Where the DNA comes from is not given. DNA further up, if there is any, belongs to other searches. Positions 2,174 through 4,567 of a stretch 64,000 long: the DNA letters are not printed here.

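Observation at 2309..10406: Three flavoenzyme genes side by side (secreted GMC oxidoreductase, PHBH-type FAD monooxygenase, adrenodoxin reductase-like) in a metabolically reduced parasite genome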

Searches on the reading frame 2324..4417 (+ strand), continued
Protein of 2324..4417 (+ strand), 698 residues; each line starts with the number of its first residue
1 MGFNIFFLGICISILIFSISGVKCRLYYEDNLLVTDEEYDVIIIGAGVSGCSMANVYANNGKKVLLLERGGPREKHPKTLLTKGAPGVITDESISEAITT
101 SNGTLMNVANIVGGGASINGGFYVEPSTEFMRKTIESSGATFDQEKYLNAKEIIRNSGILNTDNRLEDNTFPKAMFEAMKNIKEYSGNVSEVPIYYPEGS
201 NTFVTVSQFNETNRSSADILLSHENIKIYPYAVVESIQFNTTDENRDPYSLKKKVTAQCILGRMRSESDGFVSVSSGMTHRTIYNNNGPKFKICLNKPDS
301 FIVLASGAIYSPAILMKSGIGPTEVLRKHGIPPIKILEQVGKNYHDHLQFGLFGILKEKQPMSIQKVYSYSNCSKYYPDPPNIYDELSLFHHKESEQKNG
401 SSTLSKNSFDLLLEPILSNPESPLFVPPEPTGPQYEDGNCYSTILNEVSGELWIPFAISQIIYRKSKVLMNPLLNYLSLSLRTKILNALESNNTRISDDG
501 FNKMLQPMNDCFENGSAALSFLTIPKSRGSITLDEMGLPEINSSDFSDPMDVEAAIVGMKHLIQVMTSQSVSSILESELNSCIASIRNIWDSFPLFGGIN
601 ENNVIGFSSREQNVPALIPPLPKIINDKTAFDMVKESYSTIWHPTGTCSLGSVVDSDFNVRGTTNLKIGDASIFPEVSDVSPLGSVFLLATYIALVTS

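Call 53: list_cluster_members(proteins=[P0235, P0237, P0239, P0242, P0245, P0266, P0276, P0267, P0240, P0281])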
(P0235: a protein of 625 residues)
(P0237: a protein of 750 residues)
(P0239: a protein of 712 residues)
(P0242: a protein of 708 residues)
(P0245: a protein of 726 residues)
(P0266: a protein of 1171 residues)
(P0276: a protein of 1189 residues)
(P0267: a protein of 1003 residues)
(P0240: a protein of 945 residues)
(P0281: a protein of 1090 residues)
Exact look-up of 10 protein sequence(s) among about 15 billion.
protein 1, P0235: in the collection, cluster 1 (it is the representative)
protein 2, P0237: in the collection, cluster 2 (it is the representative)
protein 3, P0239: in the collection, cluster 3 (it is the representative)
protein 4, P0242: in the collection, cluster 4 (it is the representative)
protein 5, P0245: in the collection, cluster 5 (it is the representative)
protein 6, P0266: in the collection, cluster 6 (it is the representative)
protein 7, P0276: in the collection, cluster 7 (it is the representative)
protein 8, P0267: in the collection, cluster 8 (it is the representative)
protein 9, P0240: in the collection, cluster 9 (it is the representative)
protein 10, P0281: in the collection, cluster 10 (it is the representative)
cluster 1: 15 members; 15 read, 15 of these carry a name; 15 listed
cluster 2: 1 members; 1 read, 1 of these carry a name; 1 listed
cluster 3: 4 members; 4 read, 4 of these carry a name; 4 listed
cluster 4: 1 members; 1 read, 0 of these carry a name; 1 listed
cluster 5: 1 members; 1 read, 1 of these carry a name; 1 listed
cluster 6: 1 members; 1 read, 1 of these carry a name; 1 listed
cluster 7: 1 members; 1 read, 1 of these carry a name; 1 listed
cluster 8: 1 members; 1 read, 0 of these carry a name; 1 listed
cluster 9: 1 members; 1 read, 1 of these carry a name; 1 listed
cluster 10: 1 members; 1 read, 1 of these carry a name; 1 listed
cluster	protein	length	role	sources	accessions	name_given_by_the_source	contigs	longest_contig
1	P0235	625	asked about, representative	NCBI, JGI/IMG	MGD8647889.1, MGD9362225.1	MAG: FAD-dependent monooxygenase [Desulfobacterales bacterium] | 2-polyprenyl-6-methoxyphenol hydroxylase-like FAD-dependent oxidoreductase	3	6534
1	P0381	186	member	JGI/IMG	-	hypothetical protein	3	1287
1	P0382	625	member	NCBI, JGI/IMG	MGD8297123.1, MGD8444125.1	MAG: FAD-dependent monooxygenase [Desulfobacterales bacterium] | 2-polyprenyl-6-methoxyphenol hydroxylase-like FAD-dependent oxidoreductase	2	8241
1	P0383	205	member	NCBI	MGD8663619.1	MAG: hypothetical protein PVH37_27035, partial [Desulfobacterales bacterium]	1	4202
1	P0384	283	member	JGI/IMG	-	hypothetical protein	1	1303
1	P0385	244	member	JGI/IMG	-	2-polyprenyl-6-methoxyphenol hydroxylase-like FAD-dependent oxidoreductase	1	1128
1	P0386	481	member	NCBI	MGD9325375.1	MAG: FAD-dependent monooxygenase, partial [Desulfobacterales bacterium]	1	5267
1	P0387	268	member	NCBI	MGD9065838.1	MAG: hypothetical protein PVI42_17055, partial [Desulfobacterales bacterium]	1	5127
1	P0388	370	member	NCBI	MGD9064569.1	MAG: FAD-dependent monooxygenase, partial [Desulfobacterales bacterium]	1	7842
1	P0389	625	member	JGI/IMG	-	2-polyprenyl-6-methoxyphenol hydroxylase-like FAD-dependent oxidoreductase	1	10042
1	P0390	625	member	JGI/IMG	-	2-polyprenyl-6-methoxyphenol hydroxylase-like FAD-dependent oxidoreductase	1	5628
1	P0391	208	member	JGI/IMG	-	hypothetical protein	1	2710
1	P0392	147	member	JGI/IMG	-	hypothetical protein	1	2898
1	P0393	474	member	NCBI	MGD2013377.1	MAG: FAD-dependent monooxygenase, partial [Desulfobacterales bacterium]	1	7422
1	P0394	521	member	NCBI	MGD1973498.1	MAG: FAD-dependent monooxygenase, partial [Desulfobacterales bacterium]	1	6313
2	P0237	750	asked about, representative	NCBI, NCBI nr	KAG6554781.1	hypothetical protein Mapa_003801 [Marchantia paleacea]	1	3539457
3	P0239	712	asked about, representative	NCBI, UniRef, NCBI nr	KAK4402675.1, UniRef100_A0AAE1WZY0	putative polyketide hydroxylase [Sesamum angolense] | Polyketide hydroxylase n=1 Tax=Sesamum angolense TaxID=2727404 RepID=A0AAE1WZY0_9LAMI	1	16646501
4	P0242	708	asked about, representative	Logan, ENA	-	-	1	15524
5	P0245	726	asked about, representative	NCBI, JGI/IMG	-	2-polyprenyl-6-methoxyphenol hydroxylase-like FAD-dependent oxidoreductase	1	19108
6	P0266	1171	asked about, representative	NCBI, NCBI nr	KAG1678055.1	hypothetical protein FOA52_000851 [Chlamydomonas sp. UWO 241]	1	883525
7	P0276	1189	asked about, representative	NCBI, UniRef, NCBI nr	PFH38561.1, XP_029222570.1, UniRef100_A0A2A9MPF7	hypothetical protein BESB_009030 [Besnoitia besnoiti] | FAD-binding domain-containing protein n=1 Tax=Besnoitia besnoiti TaxID=94643 ...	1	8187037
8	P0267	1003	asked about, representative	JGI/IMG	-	-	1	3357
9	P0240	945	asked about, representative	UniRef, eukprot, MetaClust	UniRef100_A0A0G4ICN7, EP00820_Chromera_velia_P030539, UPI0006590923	FAD-binding domain-containing protein n=1 Tax=Chromera velia CCMP2878 TaxID=1169474 ... | Cvel_13198.t1-p1 / transcript=Cvel_13198.t1 / gene=Cvel_13198 / ... | status=active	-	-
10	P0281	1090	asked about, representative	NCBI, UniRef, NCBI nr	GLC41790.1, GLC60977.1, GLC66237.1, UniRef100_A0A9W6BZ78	hypothetical protein PLESTB_001702100 [Pleodorina starrii] | FAD-binding domain-containing protein n=1 Tax=Pleodorina starrii TaxID=330485 ... | hypothetical protein PLESTM_001239800 [Pleodorina starrii]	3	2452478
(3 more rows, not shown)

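Call 60: find_encoding_contigs(protein=P0043, flank=10000, max_places=1)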
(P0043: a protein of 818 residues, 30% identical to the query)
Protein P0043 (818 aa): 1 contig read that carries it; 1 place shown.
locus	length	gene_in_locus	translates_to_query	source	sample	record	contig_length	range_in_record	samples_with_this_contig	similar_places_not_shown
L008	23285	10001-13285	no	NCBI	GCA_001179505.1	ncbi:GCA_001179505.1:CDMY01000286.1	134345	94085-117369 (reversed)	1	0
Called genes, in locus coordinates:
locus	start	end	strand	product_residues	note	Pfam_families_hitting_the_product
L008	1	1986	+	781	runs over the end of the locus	PF00732:GMC_oxred_N (faint), PF01266:DAO (faint), PF05199:GMC_oxred_C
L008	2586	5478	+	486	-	-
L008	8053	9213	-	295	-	-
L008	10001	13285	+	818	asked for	PF01494:FAD_binding_3, PF13450:NAD_binding_8 (faint)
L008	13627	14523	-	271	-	-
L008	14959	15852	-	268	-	-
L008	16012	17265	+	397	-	PF00561:Abhydrolase_1 (weak), PF12697:Abhydrolase_6, PF12146:Hydrolase_4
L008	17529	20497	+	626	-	PF07690:MFS_1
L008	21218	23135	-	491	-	-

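Call 61: find_encoding_contigs(protein=P0127, flank=10000, max_places=1)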
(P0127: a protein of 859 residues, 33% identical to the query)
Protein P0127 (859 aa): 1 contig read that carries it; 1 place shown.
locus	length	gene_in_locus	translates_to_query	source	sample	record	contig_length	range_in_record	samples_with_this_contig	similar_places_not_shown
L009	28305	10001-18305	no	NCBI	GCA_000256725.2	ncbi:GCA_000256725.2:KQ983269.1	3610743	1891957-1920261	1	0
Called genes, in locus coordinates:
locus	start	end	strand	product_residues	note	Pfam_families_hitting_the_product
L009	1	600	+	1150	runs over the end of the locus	PF13638:PIN_4 (faint), PF17876:CSD2 (faint), PF17849:OB_Dis3, PF00773:RNB, PF17215:Rrp44_S1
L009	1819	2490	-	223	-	-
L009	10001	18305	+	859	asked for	PF07992:Pyr_redox_2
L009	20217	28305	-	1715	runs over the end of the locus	PF12777:MT, PF12781:AAA_9, PF03028:Dynein_heavy, PF18198:AAA_lid_11, PF18199:Dynein_C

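Call 67: find_encoding_contigs(protein=P0276, flank=10000, max_places=1)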
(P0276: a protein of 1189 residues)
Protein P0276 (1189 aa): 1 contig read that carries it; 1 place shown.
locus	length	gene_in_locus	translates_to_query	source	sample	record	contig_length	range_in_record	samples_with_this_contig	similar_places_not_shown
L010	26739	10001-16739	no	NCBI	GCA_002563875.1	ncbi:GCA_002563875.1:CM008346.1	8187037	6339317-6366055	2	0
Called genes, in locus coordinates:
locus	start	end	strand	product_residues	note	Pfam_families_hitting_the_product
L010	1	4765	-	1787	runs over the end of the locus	-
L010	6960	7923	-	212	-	-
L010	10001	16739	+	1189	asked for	PF01494:FAD_binding_3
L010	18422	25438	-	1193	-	PF22527:DEXQc_Suv3, PF00271:Helicase_C (faint), PF12513:SUV3_C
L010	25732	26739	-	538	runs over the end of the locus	-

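Call 68: find_encoding_contigs(protein=P0048, flank=10000, max_places=1)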
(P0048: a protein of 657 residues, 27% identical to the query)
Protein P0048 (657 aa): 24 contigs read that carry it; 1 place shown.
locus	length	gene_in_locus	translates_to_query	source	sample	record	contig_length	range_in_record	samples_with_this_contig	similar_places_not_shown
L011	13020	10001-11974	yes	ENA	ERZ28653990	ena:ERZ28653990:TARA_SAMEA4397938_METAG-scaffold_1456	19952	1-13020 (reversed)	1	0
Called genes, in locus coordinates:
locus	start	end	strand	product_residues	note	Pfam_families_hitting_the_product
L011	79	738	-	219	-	PF21008:AIF-1, PF00036:EF-hand_1 (weak), PF13405:EF-hand_6, PF13499:EF-hand_7, PF13499:EF-hand_7, PF14658:EF-hand_9 (weak), PF13833:EF-hand_8, PF00036:EF-hand_1, +2 more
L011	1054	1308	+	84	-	-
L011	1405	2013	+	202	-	-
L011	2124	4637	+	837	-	PF00023:Ank (faint), PF13857:Ank_5 (faint), PF12796:Ank_2, PF13606:Ank_3 (faint), PF13637:Ank_4 (weak), PF12796:Ank_2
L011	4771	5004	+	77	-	PF05914:RIB43A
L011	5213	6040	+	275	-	PF05914:RIB43A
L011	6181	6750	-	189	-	PF14822:Vasohibin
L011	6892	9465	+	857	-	-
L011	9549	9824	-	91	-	-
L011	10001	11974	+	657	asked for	PF01494:FAD_binding_3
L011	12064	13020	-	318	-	?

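Call 73: predict_structure(alignment_id=A1)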
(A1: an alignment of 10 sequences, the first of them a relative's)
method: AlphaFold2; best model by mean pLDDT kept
length: 664 residues; sequences in the alignment: 10
mean_pLDDT: 72.7   pTM: 0.81
mean pLDDT of the five models: 72.7, 71.6, 71.1, 70.9, 68.1
residues with pLDDT >= 90: 122; 70-90: 306; 50-70: 118; < 50: 118
segments of 3 or more residues with pLDDT < 50: 279-282, 344-348, 435-441, 489-525, 583-619, 624-644
pLDDT, mean of each block of 10 residues (from residue 1): 82 93 94 92 75 82 85 76 87 85 68 65 83 92 93 85 90 86 90 87 76 90 89 77 85 88 85 71 70 91 91 79 86 78 51 85 91 83 81 75 80 74 64 51 62 81 88 84 63 36 26 33 46 58 67 74 66 60 43 41 42 47 47 39 52 73 56
secondary structure, 60 per line:
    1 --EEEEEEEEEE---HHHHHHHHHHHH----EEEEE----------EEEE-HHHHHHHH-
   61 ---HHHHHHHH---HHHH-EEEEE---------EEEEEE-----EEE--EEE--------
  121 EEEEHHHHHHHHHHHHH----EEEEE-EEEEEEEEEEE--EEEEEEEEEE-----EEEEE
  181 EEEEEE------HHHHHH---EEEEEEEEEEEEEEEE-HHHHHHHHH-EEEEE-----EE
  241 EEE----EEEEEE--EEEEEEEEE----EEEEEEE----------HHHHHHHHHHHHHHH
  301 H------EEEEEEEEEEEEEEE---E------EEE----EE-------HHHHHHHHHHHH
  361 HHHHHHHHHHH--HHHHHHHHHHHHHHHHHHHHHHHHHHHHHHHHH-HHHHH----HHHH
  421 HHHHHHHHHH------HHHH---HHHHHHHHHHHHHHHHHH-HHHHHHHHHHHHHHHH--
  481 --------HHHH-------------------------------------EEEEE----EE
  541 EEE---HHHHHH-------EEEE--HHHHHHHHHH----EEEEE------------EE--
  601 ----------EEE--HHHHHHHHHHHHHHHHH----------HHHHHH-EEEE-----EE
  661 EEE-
elements in order (helices of 4 or more, strands of 3 or more residues): E3-12 H16-27 E32-36 E47-50 H52-59 H64-71 H75-78 E80-84 E94-99 E105-107 E110-112 E121-124 H125-137 E142-146 E148-158 E161-170 E176-186 H193-198 E202-217 H219-227 E229-233 E239-243 E248-253 E256-264 E269-275 H286-301 E308-322 E333-335 H349-371 H374-406 H408-412 H417-430 H437-440 H444-461 H463-478 H489-492 E530-534 E539-543 H547-552 E560-563 H566-575 E580-584 E611-613 H616-632 H643-648 E650-653 E659-663

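Call 77: fold_search(model_id=the predicted structure, library=pdb)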
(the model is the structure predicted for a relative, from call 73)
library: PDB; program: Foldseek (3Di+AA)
matches with E <= 10: 1930; with E <= 0.001: 1048
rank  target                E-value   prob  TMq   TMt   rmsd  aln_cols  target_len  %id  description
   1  6u0p_C                1.4e-34  1.00  0.66  0.75   8.5       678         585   18  Crystal structure of PieE, the flavin-dependent monooxygenase involved in the biosynthesis of piericidin A1 (released 2020-03-11)
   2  6u0s_C                1.4e-34  1.00  0.66  0.75   8.4       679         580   18  Crystal structure of the flavin-dependent monooxygenase PieE in complex with FAD and substrate (released 2020-03-11)
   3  6u0p_D                1.5e-34  1.00  0.66  0.75   8.4       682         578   18  Crystal structure of PieE, the flavin-dependent monooxygenase involved in the biosynthesis of piericidin A1 (released 2020-03-11)
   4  6u0p_F                2.0e-34  1.00  0.69  0.78   5.5       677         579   18  Crystal structure of PieE, the flavin-dependent monooxygenase involved in the biosynthesis of piericidin A1 (released 2020-03-11)
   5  6u0p_A                2.1e-34  1.00  0.69  0.78   5.8       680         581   18  Crystal structure of PieE, the flavin-dependent monooxygenase involved in the biosynthesis of piericidin A1 (released 2020-03-11)
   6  6u0p_E                3.6e-34  1.00  0.69  0.78   5.6       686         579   18  Crystal structure of PieE, the flavin-dependent monooxygenase involved in the biosynthesis of piericidin A1 (released 2020-03-11)
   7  6u0p_B                4.5e-34  1.00  0.69  0.79   5.5       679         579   18  Crystal structure of PieE, the flavin-dependent monooxygenase involved in the biosynthesis of piericidin A1 (released 2020-03-11)
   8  6u0s_F                1.0e-32  1.00  0.66  0.75   7.6       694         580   18  Crystal structure of the flavin-dependent monooxygenase PieE in complex with FAD and substrate (released 2020-03-11)
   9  4z2t_B                3.9e-32  1.00  0.64  0.74   8.2       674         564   18  Crystal Structure of 2-hydroxybiphenyl 3-monooxygenase W225Y from Pseudomonas azelaica (released 2015-08-19)
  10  4z2t_A                9.4e-32  1.00  0.64  0.75   8.0       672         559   19  Crystal Structure of 2-hydroxybiphenyl 3-monooxygenase W225Y from Pseudomonas azelaica (released 2015-08-19)
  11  4z2r_A                2.2e-31  1.00  0.63  0.74   8.0       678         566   18  Crystal structure of 2-hydroxybiphenyl 3-monooxygenase from Pseudomonas azelaica (released 2015-08-19)
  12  6em0_A                7.8e-31  1.00  0.65  0.75   7.9       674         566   17  Crystal Structure of 2-hydroxybiphenyl 3-monooxygenase M321A from Pseudomonas azelaica (released 2018-01-10)
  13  5brt_B                1.6e-30  1.00  0.63  0.73   8.2       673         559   18  Crystal Structure of 2-hydroxybiphenyl 3-monooxygenase from Pseudomonas azelaica with 2-hydroxybiphenyl in the active  (released 2015-08-19)
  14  4z2u_A                2.9e-30  1.00  0.64  0.74   8.3       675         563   18  Crystal Structure of 2-hydroxybiphenyl 3-monooxygenase R242Q from Pseudomonas azelaica (released 2015-08-19)
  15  4cy6_A                2.9e-30  1.00  0.63  0.74   8.2       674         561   18  apo structure of 2-hydroxybiphenyl 3-monooxygenase HbpA (released 2015-03-18)
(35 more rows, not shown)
